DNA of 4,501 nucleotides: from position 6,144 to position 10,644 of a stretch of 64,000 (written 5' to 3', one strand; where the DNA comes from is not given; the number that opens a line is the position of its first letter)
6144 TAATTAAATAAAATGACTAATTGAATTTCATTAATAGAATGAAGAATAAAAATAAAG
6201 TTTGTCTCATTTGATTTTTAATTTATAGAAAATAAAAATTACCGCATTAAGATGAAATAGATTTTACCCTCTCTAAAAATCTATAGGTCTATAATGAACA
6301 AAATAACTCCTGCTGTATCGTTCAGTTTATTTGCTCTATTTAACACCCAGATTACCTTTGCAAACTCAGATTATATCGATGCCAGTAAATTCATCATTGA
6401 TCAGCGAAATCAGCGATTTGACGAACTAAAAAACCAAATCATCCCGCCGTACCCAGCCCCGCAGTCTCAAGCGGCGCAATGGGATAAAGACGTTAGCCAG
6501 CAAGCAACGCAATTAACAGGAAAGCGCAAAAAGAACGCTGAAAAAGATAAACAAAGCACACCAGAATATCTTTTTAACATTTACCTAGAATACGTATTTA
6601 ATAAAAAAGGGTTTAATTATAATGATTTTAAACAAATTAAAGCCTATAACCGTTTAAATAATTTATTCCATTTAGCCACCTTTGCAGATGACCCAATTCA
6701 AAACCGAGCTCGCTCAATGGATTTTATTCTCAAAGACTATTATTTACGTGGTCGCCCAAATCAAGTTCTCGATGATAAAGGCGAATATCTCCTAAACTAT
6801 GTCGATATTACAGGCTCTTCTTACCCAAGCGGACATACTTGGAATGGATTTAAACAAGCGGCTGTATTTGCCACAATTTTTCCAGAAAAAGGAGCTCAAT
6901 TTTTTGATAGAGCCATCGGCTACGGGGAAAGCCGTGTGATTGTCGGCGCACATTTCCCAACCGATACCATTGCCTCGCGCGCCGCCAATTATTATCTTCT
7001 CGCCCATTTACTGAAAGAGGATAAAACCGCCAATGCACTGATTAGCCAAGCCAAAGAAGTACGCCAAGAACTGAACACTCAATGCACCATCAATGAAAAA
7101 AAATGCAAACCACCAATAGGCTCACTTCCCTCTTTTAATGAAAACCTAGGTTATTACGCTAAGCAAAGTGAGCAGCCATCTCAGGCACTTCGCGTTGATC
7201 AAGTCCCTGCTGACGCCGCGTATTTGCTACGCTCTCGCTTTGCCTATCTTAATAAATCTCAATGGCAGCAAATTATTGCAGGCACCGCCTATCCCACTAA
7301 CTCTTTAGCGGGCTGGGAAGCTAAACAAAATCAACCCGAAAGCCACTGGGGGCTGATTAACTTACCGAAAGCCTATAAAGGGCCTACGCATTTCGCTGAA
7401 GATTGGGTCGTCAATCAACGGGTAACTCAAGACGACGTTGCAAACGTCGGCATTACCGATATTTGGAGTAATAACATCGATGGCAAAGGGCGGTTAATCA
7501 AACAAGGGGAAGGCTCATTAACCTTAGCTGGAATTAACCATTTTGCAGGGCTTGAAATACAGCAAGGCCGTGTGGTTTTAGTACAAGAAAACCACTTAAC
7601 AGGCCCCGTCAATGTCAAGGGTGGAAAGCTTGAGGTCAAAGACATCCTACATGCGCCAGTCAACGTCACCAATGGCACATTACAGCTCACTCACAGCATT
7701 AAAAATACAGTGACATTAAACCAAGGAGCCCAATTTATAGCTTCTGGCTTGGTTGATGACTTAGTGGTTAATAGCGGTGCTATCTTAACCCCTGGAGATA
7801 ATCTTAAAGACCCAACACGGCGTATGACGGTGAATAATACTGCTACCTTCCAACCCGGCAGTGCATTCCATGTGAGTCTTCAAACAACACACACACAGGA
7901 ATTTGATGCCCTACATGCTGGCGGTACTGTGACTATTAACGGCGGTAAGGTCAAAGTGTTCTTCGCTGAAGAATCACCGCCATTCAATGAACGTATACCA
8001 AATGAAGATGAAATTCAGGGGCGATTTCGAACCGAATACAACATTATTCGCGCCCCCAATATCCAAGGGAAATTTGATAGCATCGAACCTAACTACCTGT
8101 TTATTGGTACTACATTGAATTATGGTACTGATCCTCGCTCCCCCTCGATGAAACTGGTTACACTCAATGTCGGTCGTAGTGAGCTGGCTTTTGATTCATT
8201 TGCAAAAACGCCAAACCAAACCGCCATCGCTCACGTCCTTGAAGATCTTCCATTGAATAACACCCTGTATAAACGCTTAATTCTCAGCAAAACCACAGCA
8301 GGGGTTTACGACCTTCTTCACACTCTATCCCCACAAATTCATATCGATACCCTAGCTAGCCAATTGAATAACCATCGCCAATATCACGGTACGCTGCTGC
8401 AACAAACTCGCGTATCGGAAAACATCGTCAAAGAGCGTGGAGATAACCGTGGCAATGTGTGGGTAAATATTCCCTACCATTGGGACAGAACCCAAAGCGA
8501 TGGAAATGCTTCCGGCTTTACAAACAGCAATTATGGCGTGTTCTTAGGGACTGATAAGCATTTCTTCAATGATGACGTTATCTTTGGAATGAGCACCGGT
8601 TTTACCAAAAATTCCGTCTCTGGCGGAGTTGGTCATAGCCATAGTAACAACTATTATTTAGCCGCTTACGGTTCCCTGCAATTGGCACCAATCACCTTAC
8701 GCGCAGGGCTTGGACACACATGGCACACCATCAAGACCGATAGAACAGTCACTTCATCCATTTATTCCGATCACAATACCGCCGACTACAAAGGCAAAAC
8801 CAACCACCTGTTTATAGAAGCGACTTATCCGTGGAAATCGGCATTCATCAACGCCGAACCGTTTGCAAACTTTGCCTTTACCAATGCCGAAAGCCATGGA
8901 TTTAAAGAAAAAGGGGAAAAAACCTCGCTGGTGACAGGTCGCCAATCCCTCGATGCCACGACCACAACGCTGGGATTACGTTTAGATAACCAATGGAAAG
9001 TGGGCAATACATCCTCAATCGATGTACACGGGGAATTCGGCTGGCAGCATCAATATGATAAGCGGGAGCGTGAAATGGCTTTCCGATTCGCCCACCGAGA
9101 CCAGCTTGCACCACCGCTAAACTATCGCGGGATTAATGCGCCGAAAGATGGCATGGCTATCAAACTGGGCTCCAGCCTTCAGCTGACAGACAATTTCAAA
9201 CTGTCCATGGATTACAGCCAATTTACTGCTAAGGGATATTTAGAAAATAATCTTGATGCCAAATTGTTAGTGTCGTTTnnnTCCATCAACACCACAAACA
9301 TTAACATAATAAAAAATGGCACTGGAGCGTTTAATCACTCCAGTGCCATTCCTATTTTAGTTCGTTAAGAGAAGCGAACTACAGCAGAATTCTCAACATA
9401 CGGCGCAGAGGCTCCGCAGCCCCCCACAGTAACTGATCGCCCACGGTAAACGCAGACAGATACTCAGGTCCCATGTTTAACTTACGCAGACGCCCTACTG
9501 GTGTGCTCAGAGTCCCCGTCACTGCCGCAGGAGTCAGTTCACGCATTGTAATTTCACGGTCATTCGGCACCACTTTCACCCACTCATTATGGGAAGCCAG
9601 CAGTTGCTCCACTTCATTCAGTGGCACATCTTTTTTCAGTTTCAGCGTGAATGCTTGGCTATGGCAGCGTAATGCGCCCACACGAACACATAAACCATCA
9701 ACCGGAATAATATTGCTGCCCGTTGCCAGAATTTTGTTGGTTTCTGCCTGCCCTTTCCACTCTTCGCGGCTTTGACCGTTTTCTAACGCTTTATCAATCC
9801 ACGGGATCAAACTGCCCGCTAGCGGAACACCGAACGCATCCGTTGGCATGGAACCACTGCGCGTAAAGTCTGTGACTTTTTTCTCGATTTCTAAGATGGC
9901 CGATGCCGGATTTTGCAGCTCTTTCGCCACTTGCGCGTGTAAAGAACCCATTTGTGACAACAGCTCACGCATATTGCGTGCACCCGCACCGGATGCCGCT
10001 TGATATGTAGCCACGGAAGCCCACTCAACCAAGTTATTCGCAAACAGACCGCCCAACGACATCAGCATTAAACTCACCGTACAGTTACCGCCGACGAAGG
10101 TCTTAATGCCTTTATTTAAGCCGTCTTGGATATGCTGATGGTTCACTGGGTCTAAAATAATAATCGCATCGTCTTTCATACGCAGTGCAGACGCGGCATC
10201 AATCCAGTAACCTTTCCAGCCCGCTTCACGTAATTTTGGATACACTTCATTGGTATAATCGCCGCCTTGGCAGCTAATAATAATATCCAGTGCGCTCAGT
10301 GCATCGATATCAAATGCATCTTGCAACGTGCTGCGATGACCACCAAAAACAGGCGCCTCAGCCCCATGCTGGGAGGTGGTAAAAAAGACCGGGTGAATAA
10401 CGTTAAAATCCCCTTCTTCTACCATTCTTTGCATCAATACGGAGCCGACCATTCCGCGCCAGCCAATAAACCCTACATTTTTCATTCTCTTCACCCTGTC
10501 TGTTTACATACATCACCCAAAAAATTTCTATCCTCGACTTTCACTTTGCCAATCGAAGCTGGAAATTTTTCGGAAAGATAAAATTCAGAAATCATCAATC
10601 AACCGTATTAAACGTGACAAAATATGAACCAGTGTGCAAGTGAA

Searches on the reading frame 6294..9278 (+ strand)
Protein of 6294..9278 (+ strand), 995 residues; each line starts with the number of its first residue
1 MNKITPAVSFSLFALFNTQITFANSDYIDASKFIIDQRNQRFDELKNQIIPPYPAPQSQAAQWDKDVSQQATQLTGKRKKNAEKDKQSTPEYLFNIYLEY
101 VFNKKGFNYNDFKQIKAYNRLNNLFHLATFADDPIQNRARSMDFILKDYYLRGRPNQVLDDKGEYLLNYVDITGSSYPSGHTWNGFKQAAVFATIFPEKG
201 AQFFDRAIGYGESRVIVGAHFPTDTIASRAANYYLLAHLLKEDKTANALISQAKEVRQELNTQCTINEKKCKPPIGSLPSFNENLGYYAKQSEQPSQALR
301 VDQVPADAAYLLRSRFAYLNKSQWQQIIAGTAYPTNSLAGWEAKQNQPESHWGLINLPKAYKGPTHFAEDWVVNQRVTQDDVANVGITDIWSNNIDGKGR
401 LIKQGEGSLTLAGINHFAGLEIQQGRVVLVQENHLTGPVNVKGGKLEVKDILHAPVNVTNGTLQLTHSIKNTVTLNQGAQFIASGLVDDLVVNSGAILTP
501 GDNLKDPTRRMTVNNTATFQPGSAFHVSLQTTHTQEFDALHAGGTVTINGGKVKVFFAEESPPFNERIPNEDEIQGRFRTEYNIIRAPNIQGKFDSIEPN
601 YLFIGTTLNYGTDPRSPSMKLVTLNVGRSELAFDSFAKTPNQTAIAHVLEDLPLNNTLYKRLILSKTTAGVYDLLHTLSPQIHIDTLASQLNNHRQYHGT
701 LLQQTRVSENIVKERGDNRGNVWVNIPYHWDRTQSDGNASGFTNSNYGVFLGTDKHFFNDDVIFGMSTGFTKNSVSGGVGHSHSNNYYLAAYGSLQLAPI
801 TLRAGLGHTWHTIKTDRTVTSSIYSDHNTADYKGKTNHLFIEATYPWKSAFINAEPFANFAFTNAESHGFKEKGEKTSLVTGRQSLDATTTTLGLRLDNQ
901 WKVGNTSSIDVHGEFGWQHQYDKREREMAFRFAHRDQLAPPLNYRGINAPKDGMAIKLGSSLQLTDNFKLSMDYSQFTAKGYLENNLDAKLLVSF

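Call 40: search_protein_families(library=pfam, proteins=[window:6294-9278:+], max_evalue=0.00001)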
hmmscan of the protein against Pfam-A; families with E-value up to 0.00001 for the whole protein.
window:6294-9278:+ (995 aa): 3 families
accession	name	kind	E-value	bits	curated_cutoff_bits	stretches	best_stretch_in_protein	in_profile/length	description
PF03797.25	Autotransporter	-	3.2e-49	168.4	26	1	722-975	1-255/255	Autotransporter beta-domain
PF01569.27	PAP2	-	1.2e-12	48.1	27.2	1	145-235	18-117/130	PAP2 superfamily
PF12951.13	PATR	-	3.6e-07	30.6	27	0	401-428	1-29/30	Passenger-associated-transport-repeat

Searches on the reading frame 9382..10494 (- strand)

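Call 40: search_protein_families(library=pfam, proteins=[window:9382-10494:-], max_evalue=0.00001)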
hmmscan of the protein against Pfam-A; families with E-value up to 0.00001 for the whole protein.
window:9382-10494:- (371 aa): 2 families
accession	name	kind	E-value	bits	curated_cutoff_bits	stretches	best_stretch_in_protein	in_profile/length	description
PF02774.23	Semialdhyde_dhC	-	6.1e-52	176.9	26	1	147-357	1-184/184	Semialdehyde dehydrogenase, dimerisation domain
PF01118.30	Semialdhyde_dh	-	2.9e-26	92.7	26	1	6-124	1-120/121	Semialdehyde dehydrogenase, NAD binding domain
